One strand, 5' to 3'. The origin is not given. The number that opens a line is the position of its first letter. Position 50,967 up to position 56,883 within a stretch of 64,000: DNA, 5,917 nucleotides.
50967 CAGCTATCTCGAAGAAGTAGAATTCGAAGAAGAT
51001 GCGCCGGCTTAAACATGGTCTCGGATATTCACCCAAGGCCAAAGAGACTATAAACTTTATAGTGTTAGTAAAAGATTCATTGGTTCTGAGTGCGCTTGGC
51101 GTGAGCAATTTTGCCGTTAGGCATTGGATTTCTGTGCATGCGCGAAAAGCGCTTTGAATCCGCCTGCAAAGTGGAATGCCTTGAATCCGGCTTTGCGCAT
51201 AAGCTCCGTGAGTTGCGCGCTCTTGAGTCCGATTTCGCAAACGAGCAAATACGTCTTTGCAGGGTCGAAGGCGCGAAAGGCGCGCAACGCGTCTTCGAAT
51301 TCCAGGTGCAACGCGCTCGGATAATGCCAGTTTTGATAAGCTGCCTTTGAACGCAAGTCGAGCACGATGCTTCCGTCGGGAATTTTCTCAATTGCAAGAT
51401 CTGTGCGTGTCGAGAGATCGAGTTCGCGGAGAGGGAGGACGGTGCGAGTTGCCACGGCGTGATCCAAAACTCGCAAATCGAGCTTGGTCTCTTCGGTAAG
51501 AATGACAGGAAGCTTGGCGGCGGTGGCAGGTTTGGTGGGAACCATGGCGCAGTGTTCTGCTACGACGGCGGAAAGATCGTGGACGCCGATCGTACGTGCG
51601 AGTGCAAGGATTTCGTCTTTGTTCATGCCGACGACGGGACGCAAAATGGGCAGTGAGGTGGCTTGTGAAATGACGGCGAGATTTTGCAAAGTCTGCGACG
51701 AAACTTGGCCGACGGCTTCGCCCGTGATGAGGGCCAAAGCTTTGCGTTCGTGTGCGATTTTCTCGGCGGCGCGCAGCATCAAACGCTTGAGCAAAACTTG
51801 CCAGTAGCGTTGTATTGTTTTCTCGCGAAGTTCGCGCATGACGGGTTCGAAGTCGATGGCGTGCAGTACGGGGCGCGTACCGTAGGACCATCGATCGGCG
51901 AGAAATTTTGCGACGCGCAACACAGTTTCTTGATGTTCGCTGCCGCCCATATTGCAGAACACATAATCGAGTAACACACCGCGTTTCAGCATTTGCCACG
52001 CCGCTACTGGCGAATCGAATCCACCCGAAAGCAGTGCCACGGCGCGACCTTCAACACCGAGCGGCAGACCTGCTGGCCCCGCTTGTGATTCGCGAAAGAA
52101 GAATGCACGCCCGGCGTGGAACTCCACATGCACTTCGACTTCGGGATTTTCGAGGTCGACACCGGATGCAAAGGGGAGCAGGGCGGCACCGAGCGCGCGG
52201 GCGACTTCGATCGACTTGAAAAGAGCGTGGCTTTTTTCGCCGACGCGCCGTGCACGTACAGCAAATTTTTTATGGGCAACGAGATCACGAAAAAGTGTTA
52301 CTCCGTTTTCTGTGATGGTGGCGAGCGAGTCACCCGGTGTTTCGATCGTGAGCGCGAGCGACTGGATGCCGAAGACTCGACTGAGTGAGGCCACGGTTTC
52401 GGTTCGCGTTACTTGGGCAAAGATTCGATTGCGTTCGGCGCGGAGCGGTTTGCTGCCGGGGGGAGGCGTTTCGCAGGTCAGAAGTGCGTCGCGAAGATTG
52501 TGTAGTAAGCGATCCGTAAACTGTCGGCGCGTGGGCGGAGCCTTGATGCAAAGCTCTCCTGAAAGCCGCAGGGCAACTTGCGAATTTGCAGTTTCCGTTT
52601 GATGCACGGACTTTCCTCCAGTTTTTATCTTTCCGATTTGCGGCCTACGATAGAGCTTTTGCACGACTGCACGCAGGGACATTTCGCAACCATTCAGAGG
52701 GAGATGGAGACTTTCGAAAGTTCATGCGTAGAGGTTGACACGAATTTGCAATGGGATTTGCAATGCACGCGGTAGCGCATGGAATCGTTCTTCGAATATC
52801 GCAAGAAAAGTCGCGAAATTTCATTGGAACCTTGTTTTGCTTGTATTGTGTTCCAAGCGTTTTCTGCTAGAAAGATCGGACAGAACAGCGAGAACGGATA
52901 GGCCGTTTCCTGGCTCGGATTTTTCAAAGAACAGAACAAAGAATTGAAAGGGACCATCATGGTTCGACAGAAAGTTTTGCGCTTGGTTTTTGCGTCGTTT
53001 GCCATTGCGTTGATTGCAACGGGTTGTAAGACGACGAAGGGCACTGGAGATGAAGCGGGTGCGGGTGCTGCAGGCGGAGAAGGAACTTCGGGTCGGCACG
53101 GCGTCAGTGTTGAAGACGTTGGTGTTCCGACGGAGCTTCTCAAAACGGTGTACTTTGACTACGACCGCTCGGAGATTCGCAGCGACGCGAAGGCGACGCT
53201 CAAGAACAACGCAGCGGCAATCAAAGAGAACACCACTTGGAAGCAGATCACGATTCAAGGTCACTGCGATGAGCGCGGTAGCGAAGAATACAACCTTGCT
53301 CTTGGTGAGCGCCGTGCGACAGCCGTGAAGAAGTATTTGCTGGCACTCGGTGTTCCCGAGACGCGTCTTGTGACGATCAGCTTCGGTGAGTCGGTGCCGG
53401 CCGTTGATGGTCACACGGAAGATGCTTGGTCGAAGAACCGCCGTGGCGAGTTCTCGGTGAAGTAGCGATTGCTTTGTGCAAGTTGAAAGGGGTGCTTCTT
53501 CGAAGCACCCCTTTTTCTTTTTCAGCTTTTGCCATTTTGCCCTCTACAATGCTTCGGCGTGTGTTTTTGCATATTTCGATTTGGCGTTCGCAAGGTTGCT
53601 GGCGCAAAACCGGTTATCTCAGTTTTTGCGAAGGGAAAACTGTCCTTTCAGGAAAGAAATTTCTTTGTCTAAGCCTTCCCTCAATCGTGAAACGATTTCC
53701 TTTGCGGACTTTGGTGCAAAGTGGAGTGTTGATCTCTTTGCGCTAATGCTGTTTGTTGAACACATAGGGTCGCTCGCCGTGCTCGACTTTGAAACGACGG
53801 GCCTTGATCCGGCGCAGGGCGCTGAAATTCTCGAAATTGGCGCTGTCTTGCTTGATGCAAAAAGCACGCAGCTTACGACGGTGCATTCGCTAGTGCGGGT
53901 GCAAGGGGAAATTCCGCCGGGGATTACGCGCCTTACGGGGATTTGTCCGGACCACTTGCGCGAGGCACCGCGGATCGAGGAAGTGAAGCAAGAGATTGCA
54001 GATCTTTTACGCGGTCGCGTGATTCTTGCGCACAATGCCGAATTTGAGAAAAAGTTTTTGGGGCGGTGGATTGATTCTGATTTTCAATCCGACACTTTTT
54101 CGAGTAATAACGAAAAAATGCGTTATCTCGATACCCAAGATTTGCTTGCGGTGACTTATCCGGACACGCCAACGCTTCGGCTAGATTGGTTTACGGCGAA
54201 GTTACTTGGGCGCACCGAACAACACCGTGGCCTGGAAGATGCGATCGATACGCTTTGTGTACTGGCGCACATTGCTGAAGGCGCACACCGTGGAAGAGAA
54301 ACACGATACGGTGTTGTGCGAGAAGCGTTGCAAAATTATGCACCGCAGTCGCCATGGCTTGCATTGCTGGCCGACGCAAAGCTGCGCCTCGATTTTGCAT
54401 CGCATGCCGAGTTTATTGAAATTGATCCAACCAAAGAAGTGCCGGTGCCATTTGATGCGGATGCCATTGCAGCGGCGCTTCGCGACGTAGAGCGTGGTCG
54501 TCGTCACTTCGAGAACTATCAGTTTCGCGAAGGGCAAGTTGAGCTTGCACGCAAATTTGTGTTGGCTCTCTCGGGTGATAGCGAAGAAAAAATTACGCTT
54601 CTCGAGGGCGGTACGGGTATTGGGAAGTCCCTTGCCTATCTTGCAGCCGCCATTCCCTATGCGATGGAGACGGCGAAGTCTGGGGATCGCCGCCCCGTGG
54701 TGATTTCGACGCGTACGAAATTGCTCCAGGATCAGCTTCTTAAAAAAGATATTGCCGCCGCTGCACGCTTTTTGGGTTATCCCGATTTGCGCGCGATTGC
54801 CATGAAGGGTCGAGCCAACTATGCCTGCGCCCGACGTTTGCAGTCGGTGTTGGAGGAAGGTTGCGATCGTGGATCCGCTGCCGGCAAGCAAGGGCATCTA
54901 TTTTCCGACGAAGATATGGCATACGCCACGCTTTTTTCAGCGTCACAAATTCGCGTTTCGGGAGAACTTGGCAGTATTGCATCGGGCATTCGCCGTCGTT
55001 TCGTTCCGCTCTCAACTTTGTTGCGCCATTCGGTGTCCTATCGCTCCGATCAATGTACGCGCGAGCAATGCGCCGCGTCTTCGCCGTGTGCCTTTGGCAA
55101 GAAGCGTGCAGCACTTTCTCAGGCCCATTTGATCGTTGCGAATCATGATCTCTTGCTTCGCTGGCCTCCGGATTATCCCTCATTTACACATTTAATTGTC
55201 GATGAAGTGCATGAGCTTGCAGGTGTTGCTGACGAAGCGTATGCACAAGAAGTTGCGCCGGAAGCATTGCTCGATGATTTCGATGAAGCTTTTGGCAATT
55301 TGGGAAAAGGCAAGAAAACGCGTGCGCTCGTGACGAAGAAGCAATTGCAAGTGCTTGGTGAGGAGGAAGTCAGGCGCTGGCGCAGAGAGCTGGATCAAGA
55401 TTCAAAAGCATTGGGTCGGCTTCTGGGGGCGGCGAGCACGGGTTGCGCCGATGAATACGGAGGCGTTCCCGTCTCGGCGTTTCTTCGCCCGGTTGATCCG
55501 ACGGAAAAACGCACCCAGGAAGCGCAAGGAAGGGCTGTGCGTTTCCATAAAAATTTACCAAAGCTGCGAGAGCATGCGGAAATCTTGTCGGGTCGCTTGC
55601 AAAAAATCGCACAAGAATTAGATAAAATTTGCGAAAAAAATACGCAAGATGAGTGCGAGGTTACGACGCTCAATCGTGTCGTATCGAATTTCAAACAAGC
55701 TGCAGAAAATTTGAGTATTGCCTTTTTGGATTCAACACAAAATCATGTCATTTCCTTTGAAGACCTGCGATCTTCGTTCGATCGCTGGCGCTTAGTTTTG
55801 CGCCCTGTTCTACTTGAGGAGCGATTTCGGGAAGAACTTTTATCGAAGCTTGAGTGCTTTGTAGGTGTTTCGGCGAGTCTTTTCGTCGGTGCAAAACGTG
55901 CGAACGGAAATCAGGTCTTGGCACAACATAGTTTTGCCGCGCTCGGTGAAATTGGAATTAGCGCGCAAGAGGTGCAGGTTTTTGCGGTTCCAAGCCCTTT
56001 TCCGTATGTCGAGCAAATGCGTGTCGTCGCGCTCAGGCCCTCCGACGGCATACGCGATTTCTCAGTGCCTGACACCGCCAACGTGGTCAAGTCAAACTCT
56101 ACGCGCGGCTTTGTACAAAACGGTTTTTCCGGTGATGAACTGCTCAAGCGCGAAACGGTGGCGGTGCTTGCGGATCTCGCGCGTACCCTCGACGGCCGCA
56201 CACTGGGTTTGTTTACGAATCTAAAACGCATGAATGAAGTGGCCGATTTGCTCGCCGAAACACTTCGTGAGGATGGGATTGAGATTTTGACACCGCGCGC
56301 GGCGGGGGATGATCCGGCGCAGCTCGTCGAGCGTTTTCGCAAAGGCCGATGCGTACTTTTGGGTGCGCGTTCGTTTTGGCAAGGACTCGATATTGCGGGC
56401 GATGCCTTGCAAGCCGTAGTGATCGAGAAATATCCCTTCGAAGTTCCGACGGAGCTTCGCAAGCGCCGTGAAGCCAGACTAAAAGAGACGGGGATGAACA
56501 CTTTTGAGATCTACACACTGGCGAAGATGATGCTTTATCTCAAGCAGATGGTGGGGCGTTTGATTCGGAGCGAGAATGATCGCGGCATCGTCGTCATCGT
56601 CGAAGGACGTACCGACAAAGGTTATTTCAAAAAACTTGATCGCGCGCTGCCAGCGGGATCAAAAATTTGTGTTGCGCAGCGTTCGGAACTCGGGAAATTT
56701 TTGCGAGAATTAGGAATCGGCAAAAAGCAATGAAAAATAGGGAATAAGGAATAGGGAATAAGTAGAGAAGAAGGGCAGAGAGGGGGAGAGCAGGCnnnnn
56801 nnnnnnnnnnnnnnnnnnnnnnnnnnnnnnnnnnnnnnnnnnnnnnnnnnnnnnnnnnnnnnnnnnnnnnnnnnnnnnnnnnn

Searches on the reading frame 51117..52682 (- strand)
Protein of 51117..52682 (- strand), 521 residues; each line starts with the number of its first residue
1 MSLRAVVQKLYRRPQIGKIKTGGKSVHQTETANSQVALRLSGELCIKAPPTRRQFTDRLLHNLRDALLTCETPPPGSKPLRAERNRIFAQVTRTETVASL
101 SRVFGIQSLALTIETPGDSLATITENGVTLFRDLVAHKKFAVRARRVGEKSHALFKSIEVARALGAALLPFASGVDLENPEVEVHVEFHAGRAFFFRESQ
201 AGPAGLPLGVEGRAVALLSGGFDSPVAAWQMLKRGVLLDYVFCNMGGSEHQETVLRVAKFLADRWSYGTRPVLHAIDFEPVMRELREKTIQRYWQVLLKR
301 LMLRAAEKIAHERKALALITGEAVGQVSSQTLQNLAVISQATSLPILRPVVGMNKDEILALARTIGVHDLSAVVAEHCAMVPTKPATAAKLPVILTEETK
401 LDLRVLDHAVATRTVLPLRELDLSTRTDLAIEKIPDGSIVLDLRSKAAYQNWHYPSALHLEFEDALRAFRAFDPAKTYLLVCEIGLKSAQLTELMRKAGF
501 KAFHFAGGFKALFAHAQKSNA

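Call 42: search_protein_families(library=pfam, proteins=[window:51117-52682:-], max_evalue=0.00001)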
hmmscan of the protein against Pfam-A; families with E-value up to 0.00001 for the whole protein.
window:51117-52682:- (521 aa): 4 families
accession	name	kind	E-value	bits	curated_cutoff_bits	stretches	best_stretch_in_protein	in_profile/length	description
PF02568.20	ThiI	-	1.4e-56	191.7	20.5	1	209-403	1-197/197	Thiamine biosynthesis protein (ThiI)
PF00581.25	Rhodanese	-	4.1e-10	40.4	22.2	1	433-512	8-99/102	Rhodanese-like domain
PF02926.22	THUMP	-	2.4e-07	31.5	20.6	1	136-194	20-80/84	THUMP domain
PF22025.1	ThiI_fer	-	7.3e-07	30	25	1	42-109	7-71/72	ThiI ferredoxin-like domain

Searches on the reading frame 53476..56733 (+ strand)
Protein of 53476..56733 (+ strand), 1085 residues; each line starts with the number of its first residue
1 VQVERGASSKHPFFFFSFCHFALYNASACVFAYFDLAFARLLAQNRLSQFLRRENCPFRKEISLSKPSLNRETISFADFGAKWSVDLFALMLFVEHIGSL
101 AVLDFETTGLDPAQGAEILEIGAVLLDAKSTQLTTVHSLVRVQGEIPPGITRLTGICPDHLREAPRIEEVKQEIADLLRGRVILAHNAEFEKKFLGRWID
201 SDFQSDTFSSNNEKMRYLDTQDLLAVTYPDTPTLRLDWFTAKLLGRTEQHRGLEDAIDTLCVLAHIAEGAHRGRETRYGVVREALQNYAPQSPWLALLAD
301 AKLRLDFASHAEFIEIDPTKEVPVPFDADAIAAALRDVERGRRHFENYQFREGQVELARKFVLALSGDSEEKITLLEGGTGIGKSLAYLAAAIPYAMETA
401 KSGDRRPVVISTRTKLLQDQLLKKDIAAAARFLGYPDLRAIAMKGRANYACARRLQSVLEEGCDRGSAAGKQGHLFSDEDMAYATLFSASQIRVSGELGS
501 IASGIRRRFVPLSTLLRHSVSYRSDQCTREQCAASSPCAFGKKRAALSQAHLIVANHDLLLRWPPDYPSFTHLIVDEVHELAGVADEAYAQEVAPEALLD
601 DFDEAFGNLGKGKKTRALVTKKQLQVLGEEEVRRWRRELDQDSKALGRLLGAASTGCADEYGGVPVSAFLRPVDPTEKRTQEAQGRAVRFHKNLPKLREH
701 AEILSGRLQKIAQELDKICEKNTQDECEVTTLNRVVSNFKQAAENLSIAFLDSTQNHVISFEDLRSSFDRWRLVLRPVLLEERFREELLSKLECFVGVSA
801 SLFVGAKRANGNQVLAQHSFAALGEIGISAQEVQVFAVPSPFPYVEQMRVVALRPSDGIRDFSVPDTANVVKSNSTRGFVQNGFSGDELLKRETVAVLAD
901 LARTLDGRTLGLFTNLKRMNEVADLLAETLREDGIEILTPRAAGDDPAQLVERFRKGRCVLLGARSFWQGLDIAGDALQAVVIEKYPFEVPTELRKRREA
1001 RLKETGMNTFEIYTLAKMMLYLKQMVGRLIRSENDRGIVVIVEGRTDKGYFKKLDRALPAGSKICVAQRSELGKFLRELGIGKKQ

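Call 42: search_protein_families(library=pfam, proteins=[window:53476-56733:+], max_evalue=0.00001)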
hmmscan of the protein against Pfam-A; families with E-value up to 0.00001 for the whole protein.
window:53476-56733:+ (1085 aa): 2 families
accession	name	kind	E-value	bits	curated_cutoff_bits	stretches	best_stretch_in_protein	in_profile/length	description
PF13307.12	Helicase_C_2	-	6.3e-31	108.1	25.3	1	900-1058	3-167/170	Helicase C-terminal domain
PF00929.31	RNase_T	-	2.6e-24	87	24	1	102-260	2-161/164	Exonuclease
